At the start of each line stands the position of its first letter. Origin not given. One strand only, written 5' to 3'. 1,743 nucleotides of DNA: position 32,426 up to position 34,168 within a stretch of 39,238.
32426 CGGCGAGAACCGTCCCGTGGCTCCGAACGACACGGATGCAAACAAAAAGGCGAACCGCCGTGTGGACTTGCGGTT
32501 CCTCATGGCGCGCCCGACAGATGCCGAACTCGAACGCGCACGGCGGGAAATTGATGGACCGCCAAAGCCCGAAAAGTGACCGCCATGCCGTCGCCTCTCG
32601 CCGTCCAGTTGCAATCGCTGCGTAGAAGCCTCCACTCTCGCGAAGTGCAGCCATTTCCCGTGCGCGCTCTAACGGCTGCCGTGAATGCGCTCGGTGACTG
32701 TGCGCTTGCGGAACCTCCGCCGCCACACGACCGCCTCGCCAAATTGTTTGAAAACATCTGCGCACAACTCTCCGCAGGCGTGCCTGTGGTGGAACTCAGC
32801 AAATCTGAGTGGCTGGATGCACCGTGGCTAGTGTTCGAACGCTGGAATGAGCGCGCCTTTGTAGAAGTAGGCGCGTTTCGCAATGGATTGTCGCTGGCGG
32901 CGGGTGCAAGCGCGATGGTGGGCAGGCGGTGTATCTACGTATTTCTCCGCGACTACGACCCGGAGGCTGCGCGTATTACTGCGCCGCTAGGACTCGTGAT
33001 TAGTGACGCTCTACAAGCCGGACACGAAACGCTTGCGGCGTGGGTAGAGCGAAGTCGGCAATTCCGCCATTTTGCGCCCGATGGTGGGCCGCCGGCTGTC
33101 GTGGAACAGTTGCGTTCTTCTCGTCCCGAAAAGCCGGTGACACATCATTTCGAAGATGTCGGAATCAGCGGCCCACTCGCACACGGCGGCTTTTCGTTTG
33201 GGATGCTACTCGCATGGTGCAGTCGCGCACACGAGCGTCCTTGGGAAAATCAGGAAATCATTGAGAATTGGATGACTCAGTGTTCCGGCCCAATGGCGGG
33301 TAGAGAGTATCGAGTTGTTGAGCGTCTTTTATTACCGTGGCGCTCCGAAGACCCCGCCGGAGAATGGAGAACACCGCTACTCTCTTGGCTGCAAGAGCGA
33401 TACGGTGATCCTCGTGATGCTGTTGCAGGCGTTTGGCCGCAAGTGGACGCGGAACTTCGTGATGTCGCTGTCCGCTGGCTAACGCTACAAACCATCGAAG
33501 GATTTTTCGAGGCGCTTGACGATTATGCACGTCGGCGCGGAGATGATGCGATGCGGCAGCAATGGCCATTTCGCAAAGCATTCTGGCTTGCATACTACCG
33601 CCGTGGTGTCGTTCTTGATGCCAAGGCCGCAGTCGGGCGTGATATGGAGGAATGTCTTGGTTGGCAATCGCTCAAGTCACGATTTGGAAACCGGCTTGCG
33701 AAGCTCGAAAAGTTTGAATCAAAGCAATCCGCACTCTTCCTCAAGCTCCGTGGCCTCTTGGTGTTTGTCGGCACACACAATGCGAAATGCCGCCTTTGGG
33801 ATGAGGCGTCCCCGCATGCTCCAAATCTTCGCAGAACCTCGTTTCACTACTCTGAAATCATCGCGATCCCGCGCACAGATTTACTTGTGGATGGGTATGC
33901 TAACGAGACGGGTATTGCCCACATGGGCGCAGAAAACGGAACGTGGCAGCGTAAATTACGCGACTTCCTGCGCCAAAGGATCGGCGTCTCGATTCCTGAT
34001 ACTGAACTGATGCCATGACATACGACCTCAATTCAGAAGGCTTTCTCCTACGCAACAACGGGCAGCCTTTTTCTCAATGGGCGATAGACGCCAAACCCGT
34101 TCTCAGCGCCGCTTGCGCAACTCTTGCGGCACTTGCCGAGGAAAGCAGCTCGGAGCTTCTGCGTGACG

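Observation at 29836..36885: Four-gene MotAB-like + SNF2 helicase operon: Zorya type I-like (zorABCD) anti-phage system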

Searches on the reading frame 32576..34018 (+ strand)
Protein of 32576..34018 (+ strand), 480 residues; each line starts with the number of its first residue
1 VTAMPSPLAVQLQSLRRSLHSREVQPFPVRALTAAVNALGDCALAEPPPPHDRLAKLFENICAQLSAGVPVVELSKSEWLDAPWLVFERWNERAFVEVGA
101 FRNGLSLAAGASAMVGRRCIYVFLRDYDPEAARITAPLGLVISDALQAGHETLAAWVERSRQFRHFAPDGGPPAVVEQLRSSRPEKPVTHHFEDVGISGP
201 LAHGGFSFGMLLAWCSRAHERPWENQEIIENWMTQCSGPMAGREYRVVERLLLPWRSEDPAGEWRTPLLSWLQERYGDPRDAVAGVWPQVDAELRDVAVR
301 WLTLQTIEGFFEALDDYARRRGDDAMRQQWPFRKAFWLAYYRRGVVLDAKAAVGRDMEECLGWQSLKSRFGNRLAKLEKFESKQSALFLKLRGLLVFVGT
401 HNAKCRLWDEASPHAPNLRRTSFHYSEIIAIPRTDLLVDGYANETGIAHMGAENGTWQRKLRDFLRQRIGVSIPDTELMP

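Call 3: search_protein_families(library=padloc, proteins=[window:32576-34015:+], max_evalue=0.01)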
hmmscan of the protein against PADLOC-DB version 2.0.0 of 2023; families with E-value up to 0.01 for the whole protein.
window:32576-34015:+ (480 aa): 8 families
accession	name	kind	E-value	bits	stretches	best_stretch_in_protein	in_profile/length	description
PDLC00622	ZorC1|ZorC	-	2.5e-58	196.1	1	43-473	39-459/462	EH signature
PDLC00621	ZorC1|ZorC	-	5.8e-34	116.1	1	11-473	10-462/467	EH signature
PDLC00620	ZorC1|ZorC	-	1.3e-31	108.1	1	115-474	66-419/432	EH signature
PDLC00626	ZorC1|ZorC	-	4.1e-26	90.2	1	51-477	45-455/458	EH signature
PDLC00619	ZorC1|ZorC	-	1.2e-24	85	1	247-434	236-420/437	EH signature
PDLC00617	ZorC1|ZorC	-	8.7e-15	52.8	1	287-477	276-463/483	EH signature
PDLC00625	ZorC1|ZorC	-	1.5e-06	25.2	1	281-472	295-475/551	EH signature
PDLC00623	ZorC1|ZorC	-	0.00039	17.2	1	259-467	263-470/687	EH signature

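Call 4: search_protein_families(library=pfam, proteins=[window:32576-34015:+], max_evalue=0.01)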
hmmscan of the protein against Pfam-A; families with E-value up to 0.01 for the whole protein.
window:32576-34015:+ (480 aa): 1 family
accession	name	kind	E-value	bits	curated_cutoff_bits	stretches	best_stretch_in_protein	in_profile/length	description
PF15611.11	EH_Signature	-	2.9e-27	96.5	27.5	1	222-463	183-422/423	EH_Signature domain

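Call 8: search_solved_structures(query=window:32576-34015:+, max_evalue=0.01, show_alignments=1)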
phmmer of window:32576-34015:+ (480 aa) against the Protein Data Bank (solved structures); distinct sequences matched with E-value up to 0.01: 0.

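Call 11: find_encoding_contigs(protein=window:32576-34018:+, flank=10000, max_places=6)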
Protein window:32576-34018:+ (480 aa): no gene with exactly this product is on record in the collection.

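Call 28: find_homologous_proteins(query=window:32576-34015:+, max_evalue=1e-10)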
Query window:32576-34015:+ (480 aa): 32 proteins with E <= 1e-10 among 8000 candidates.
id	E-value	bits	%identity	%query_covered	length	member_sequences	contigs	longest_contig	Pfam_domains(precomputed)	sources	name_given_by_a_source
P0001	0.0e+0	1110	100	99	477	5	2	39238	PF15611.12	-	-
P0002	1.8e-262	889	81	99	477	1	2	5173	PF15611.12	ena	-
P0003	1.5e-257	873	81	99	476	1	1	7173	PF15611.12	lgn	-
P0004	2.1e-240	817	76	96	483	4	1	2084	PF15611.12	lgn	-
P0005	3.1e-232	790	71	99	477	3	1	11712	PF15611.12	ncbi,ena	-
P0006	2.0e-224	764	70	99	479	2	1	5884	PF15611.12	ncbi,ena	-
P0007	5.6e-224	762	70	99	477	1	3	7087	PF15611.12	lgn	-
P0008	3.4e-221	753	70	99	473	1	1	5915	PF15611.12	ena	-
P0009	3.1e-204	697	64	99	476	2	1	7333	PF15611.12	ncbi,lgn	-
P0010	5.2e-200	683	63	99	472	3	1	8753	PF15611.12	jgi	jgi:hypothetical protein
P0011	8.4e-196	669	62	99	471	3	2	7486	PF15611.12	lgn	-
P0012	6.2e-191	653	63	99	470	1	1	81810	PF15611.12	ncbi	-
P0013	3.6e-187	641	62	99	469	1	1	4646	PF15611.12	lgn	-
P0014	3.8e-186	638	61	99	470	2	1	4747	PF15611.12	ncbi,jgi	jgi:hypothetical protein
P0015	8.9e-181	620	59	99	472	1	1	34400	PF15611.12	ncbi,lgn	-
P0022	3.6e-140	486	48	99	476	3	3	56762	PF15611.12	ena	-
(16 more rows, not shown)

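Call 29: find_encoding_contigs(protein=P0001, flank=10000, max_places=4)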
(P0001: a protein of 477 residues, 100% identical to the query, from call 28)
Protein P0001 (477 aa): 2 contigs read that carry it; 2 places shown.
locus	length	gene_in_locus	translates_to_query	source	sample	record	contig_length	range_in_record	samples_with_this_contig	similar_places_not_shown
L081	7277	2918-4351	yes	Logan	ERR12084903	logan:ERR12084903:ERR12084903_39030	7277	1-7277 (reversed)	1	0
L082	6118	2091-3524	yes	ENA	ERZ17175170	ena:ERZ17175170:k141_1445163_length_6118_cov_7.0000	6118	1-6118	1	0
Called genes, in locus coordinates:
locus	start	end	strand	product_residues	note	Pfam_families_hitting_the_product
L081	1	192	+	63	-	?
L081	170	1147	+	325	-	-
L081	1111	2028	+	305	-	PF01442:Apolipoprotein (faint)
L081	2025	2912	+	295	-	PF00691:OmpA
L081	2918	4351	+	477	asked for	PF15611:EH_Signature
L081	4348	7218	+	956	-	PF04851:ResIII (weak), PF00176:SNF2-rel_dom, PF00271:Helicase_C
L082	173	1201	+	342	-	PF01442:Apolipoprotein (faint)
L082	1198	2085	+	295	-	PF00691:OmpA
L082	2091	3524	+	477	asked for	PF15611:EH_Signature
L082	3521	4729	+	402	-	-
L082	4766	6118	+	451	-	?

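Call 30: find_encoding_contigs(protein=P0005, flank=10000, max_places=3)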
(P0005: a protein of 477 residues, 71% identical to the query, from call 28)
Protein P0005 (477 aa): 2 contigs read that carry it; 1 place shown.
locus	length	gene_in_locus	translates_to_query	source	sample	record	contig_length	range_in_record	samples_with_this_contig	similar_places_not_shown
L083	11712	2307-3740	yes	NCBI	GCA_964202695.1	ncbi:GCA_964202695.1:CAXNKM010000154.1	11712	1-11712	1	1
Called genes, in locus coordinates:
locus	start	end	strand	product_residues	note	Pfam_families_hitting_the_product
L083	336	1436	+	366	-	PF01442:Apolipoprotein (faint), PF04513:Baculo_PEP_C (faint), PF07464:ApoLp-III (faint)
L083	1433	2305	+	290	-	PF00691:OmpA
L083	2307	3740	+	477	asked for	PF15611:EH_Signature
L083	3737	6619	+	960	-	PF04851:ResIII (weak), PF00176:SNF2-rel_dom, PF00271:Helicase_C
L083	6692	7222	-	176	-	PF05685:Uma2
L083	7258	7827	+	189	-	PF00160:Pro_isomerase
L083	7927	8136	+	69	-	PF01192:RNA_pol_Rpb6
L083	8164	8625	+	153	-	PF01668:SmpB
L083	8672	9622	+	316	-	PF00535:Glycos_transf_2, PF10111:Glyco_tranf_2_2 (weak)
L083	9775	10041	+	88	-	-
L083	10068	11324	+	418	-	-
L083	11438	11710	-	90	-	?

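Call 31: find_encoding_contigs(protein=P0012, flank=10000, max_places=3)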
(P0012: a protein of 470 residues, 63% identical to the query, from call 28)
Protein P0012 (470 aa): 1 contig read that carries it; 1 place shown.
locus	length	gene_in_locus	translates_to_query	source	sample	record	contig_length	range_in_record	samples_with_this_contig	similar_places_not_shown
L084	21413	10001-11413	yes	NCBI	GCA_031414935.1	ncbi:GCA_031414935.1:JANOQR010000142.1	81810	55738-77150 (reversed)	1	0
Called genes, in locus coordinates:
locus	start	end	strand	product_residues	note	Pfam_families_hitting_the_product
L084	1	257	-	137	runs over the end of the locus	PF13279:4HBT_2, PF03061:4HBT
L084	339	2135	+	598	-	-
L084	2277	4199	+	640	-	PF01121:CoaE, PF13401:AAA_22 (faint), PF07497:Rho_RNA_bind, PF00006:ATP-synt_ab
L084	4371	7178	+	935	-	PF01326:PPDK_N, PF00391:PEP-utilizers, PF02896:PEP-utilizers_C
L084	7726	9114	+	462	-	PF01442:Apolipoprotein (faint)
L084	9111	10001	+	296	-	PF00691:OmpA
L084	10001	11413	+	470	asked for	PF15611:EH_Signature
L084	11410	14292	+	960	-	PF04851:ResIII (weak), PF00176:SNF2-rel_dom, PF00271:Helicase_C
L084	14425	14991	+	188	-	PF13482:RNase_H_2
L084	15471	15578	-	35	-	-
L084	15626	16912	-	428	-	PF28597:T2SSF_N, PF00482:T2SSF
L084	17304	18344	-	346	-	-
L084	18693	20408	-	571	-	PF05157:MshEN (weak), PF00437:T2SSE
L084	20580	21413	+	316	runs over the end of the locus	PF07610:DUF1573 (weak), PF15780:ASH (weak), PF22073:Cep192_D4 (weak), PF22544:HYDIN_VesB_CFA65-like_Ig (weak)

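Call 40: search_solved_structures(query=A1, max_evalue=0.01, show_alignments=1)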
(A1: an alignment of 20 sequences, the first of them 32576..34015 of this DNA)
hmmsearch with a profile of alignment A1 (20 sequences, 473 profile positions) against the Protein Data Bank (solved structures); distinct sequences matched with E-value up to 0.01: 1.
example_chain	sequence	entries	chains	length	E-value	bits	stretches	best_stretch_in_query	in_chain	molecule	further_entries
8r68_A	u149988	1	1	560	7.4e-06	28.5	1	43-396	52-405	Zorya protein ZorC EH domain-containing protein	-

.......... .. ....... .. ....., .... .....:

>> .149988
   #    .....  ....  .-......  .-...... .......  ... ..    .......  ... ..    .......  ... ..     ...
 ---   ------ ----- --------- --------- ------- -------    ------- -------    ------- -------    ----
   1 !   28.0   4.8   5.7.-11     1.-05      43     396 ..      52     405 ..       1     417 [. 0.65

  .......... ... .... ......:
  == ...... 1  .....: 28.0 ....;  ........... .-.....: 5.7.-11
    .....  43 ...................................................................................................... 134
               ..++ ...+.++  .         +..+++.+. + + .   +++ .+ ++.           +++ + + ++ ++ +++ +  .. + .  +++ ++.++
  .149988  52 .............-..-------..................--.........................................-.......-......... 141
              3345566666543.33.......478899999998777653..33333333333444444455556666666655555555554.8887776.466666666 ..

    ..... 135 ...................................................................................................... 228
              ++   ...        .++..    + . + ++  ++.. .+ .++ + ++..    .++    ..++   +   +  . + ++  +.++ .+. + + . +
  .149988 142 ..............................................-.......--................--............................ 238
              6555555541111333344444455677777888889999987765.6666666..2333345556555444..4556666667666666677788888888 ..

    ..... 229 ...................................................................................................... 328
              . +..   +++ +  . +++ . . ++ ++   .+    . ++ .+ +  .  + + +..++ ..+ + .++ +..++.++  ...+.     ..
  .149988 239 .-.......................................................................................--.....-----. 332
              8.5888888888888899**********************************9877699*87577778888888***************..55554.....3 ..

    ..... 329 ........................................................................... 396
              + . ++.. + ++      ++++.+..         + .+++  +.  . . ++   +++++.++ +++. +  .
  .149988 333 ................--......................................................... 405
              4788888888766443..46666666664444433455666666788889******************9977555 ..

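Call 42: find_encoding_contigs(protein=P0015, flank=10000, max_places=2)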
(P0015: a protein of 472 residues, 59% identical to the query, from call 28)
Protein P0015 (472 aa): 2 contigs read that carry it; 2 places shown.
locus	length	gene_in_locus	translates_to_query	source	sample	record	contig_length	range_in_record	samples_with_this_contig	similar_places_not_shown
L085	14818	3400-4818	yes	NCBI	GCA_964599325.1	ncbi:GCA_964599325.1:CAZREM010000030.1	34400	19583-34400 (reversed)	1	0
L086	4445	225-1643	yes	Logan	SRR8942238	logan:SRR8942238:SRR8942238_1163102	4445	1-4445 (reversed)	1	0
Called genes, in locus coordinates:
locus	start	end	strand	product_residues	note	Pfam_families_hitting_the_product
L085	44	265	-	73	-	-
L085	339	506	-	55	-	-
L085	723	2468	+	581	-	PF01442:Apolipoprotein (faint)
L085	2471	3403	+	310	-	PF00691:OmpA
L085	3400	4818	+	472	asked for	PF15611:EH_Signature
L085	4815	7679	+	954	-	PF04851:ResIII (weak), PF00176:SNF2-rel_dom, PF00271:Helicase_C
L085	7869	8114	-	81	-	-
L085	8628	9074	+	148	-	-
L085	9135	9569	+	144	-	-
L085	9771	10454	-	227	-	PF01812:5-FTHF_cyc-lig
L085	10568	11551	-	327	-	PF13343:SBP_bac_6 (faint), PF01547:SBP_bac_1, PF13531:SBP_bac_11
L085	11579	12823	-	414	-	PF07396:Porin_O_P (weak)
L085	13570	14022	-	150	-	PF00582:Usp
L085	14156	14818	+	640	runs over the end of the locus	PF00122:E1-E2_ATPase, PF00702:Hydrolase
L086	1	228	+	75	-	?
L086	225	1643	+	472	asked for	PF15611:EH_Signature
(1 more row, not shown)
